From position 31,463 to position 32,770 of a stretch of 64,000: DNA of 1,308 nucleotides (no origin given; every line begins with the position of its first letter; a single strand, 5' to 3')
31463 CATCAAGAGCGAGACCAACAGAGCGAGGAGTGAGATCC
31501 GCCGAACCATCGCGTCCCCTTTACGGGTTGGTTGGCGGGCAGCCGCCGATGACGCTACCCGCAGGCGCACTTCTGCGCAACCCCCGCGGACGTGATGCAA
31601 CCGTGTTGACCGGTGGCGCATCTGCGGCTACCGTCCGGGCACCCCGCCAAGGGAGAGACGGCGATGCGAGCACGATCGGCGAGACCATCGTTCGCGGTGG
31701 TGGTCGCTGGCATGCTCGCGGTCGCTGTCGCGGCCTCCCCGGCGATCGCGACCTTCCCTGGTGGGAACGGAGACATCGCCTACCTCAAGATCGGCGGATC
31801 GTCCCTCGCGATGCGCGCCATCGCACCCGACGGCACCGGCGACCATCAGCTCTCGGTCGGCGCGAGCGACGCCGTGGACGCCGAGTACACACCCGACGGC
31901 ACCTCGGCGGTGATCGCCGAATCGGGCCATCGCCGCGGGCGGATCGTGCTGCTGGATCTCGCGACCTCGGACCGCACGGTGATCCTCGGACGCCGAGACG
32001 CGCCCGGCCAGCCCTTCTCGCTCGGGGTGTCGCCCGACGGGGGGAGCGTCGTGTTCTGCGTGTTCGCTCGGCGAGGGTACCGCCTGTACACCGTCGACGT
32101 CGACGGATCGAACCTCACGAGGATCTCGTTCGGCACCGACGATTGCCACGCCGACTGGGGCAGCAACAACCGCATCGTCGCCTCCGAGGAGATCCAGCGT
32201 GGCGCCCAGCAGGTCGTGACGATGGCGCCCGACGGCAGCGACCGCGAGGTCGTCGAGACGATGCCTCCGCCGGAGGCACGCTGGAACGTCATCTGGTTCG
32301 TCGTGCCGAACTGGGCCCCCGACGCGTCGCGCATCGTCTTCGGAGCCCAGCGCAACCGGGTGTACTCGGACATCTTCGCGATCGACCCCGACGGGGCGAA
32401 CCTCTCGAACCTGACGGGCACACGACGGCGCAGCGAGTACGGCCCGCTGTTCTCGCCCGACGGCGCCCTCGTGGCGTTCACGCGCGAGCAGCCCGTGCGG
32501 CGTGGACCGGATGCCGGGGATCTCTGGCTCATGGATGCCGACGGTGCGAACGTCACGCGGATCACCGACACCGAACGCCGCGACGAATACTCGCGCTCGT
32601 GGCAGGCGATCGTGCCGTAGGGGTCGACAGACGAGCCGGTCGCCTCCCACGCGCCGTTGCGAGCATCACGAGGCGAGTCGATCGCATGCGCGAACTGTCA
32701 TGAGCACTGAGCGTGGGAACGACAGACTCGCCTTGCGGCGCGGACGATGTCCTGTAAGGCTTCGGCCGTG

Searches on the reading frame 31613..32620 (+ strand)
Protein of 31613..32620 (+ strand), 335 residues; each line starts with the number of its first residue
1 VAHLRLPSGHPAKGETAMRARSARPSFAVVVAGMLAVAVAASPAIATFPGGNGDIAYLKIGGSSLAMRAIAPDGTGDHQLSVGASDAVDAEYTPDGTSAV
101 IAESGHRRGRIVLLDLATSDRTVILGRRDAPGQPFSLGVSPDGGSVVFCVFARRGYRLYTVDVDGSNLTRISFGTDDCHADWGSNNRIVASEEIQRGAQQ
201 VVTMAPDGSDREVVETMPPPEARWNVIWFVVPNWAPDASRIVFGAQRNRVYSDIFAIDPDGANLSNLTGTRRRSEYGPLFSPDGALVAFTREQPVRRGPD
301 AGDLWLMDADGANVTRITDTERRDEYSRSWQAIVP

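Call 59: search_protein_families(library=pfam, proteins=[window:31613-32620:+], max_evalue=0.01)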
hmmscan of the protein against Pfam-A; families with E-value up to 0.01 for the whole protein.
window:31613-32620:+ (335 aa): 1 family
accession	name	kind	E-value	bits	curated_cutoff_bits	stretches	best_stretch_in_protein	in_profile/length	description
PF07676.18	PD40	-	1.6e-05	25.2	20.9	1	274-305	10-37/38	WD40-like Beta Propeller Repeat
